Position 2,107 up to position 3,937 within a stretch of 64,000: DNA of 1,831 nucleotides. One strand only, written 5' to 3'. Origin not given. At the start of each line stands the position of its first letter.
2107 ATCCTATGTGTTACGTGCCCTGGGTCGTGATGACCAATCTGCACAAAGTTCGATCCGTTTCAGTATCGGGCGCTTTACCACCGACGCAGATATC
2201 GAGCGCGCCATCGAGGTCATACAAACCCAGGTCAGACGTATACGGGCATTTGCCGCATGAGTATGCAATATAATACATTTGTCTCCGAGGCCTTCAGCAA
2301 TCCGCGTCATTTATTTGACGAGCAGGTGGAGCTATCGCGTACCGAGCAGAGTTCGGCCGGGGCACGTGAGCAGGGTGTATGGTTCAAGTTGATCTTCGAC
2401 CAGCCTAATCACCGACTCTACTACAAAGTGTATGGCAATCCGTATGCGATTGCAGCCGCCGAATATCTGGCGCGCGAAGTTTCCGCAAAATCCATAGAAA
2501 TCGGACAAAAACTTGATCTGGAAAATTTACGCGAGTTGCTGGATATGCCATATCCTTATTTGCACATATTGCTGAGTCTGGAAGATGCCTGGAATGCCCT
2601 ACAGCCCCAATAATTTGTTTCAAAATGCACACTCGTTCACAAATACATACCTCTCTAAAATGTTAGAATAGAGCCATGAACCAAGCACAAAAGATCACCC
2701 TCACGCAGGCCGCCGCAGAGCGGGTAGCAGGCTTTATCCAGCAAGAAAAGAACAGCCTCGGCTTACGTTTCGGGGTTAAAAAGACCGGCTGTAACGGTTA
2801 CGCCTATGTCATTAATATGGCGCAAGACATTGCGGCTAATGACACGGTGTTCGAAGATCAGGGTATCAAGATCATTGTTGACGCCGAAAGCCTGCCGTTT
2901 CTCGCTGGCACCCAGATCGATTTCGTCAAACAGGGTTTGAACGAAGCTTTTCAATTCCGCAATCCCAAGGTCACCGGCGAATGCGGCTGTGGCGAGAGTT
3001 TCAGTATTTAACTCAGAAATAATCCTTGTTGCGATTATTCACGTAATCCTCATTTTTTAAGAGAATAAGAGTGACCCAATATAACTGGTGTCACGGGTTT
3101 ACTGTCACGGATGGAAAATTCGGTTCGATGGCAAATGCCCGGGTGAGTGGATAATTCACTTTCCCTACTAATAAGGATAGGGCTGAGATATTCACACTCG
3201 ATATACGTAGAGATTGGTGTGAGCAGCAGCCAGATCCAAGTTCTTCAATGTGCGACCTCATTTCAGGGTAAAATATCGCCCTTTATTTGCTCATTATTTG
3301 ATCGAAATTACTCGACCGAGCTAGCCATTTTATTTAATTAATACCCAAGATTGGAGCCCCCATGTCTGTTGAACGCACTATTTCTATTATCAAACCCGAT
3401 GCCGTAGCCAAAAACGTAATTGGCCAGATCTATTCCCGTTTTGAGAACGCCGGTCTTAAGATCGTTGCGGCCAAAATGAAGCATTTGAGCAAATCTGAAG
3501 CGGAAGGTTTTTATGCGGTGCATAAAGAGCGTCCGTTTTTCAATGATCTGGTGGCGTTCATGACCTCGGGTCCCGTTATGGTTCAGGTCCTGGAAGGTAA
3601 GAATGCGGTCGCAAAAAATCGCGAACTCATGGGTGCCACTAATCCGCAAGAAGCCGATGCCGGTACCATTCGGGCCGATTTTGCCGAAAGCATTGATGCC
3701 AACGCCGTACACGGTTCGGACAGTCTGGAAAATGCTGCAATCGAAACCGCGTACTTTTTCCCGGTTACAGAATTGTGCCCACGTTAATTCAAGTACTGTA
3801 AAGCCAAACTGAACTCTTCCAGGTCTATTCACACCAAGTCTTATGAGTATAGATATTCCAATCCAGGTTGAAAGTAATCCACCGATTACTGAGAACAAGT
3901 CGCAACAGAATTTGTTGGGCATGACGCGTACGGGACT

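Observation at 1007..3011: Stripped-down ISC locus: short IscS, a translationally coupled IscU-like protein with no cysteines, and an A-type carrier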

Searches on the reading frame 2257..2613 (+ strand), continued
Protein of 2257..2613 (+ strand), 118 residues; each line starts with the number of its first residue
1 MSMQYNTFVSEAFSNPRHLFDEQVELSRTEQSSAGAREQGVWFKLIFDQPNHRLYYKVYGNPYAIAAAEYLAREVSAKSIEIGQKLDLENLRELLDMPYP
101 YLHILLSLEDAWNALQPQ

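Call 62: list_cluster_members(proteins=[P0292, P0245, P0001, P0158])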
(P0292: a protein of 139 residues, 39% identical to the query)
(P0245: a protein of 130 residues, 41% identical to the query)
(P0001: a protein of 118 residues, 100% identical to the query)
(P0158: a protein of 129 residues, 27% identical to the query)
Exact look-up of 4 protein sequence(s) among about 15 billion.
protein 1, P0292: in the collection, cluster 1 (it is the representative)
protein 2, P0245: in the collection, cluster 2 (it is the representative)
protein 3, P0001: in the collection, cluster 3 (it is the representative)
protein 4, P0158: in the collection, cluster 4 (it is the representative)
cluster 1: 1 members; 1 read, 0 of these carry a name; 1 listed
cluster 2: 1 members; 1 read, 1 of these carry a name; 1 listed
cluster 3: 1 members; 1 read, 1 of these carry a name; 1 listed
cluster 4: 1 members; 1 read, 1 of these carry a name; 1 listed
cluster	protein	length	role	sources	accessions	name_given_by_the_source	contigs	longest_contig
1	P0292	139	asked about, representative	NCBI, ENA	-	-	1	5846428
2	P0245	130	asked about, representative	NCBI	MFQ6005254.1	MAG: iron-sulfur cluster assembly scaffold protein [Woeseia sp.]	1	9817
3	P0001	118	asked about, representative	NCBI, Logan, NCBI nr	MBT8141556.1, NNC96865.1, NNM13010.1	MAG: hypothetical protein HKN88_02210 [Gammaproteobacteria bacterium] | hypothetical protein [Gammaproteobacteria bacterium]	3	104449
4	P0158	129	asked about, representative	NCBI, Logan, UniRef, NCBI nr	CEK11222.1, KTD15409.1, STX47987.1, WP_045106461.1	iron-sulfur cluster assembly scaffold protein [Legionella hackeliae] | Putative iron-sulpher cluster proteins NifU n=1 Tax=Legionella hackeliae TaxID=449 ...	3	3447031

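Call 75: find_encoding_contigs(protein=P0013, flank=6000, max_places=1)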
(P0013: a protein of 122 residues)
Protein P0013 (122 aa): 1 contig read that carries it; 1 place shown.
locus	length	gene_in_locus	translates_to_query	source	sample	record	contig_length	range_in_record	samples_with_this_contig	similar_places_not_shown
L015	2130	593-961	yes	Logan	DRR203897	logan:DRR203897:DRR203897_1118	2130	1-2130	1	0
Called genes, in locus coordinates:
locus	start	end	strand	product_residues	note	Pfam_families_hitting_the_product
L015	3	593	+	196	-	?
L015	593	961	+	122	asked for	PF01592:NifU_N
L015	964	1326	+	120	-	PF01521:Fe-S_biosyn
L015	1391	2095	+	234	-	PF03734:YkuD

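Call 76: find_encoding_contigs(protein=P0007, flank=3000, max_places=1)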
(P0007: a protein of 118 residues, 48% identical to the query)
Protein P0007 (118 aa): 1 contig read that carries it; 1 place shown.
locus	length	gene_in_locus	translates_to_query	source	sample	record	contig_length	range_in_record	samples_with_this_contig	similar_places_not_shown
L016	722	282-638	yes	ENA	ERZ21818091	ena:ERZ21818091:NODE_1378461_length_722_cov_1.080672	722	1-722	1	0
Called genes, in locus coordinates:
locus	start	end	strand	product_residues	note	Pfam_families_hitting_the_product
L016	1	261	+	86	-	?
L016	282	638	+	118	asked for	-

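Call 77: find_encoding_contigs(protein=P0008, flank=3000, max_places=1)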
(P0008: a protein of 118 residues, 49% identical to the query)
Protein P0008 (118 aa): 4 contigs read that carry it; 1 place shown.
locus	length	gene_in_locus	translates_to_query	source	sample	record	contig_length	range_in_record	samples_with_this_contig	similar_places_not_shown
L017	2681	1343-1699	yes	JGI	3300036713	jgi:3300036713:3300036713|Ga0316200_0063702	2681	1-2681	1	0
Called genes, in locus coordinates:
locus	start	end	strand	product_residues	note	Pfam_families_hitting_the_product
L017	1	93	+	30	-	?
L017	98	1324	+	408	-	PF00266:Aminotran_5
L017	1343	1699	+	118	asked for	-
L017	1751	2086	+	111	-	PF01521:Fe-S_biosyn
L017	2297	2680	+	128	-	?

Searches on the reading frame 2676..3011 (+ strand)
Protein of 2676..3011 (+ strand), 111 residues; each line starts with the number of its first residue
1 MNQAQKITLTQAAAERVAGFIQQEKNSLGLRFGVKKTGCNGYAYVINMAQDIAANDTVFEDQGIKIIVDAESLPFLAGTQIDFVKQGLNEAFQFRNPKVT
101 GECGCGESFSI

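Call 3: search_protein_families(library=pfam, proteins=[window:2676-3011:+], max_evalue=1)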
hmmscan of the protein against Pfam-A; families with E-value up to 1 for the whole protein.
window:2676-3011:+ (111 aa): 2 families
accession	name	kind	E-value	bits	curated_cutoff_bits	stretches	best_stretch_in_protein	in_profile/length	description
PF01521.26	Fe-S_biosyn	-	1.1e-19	71.1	26.3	1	6-107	2-110/110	Iron-sulphur cluster biosynthesis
PF17200.10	sCache_2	-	0.16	12.3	25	1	5-76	30-92/155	Single Cache domain 2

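Call 4: search_protein_families(library=ncbifam, proteins=[window:2676-3011:+], max_evalue=1)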
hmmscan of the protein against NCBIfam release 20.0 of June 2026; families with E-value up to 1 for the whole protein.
window:2676-3011:+ (111 aa): 9 families
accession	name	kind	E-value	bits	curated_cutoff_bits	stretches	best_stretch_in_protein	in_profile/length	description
NF007049.0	PRK09502.1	equivalog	3.2e-41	139.8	181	1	7-110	3-106/107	iron-sulfur cluster assembly protein IscA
TIGR02011.1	IscA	equivalog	3.6e-39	133.2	150.6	1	7-110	1-104/105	iron-sulfur cluster assembly protein IscA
TIGR01997.1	sufA_proteo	equivalog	1.4e-37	128.1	136.2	1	6-110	2-106/107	Fe-S cluster assembly scaffold SufA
NF007050.0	PRK09504.1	equivalog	1.5e-37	128.3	161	1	3-111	14-122/122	Fe-S cluster assembly scaffold SufA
TIGR00049.1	TIGR00049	subfamily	2.6e-34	117.6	58.8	1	7-110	1-105/106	iron-sulfur cluster assembly accessory protein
NF010147.0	PRK13623.1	equivalog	2.5e-25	88.9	117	1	3-111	6-115/115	iron-sulfur cluster insertion protein ErpA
NF038090.1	IscA_HesB_Se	subfamily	2.3e-11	43.9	85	1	7-106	2-100/101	IscA/HesB family protein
TIGR03341.1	YhgI_GntY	equivalog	3.8e-07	30.1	269.35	1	7-99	1-95/190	Fe-S biogenesis protein NfuA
NF008392.0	PRK11190.1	equivalog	4.1e-06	26.8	268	1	7-97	2-94/192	Fe-S biogenesis protein NfuA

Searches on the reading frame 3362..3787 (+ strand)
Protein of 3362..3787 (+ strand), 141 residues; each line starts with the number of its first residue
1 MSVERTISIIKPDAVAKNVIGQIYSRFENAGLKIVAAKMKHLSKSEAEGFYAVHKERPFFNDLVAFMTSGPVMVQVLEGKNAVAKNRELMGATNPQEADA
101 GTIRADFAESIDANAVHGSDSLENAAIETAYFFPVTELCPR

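Call 3: search_protein_families(library=pfam, proteins=[window:3362-3787:+], max_evalue=1)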
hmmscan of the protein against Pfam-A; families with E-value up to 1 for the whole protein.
window:3362-3787:+ (141 aa): 1 family
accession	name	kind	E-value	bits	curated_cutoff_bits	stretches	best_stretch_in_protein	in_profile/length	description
PF00334.24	NDK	-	4.1e-58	195.5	27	1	4-137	1-134/135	Nucleoside diphosphate kinase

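Call 4: search_protein_families(library=ncbifam, proteins=[window:3362-3787:+], max_evalue=1)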
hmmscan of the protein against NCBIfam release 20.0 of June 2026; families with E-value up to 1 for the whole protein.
window:3362-3787:+ (141 aa): 6 families
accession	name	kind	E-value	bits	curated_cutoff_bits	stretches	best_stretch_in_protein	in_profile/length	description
NF001908.0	PRK00668.1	equivalog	1.6e-64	215.9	155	1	1-139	1-139/141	nucleoside-diphosphate kinase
NF011116.0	PRK14545.1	equivalog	2.2e-52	176.9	217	1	1-137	1-137/139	nucleoside-diphosphate kinase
NF011113.0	PRK14541.1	equivalog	3e-48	163.5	255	1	3-137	1-135/140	nucleoside-diphosphate kinase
NF011114.0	PRK14542.1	equivalog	1e-46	158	250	1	4-138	2-136/137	nucleoside-diphosphate kinase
NF011112.0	PRK14540.1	equivalog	9e-42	142.1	202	1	3-133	2-132/135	nucleoside-diphosphate kinase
NF011115.0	PRK14543.1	equivalog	1.3e-24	87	287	1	3-109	5-116/169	nucleoside-diphosphate kinase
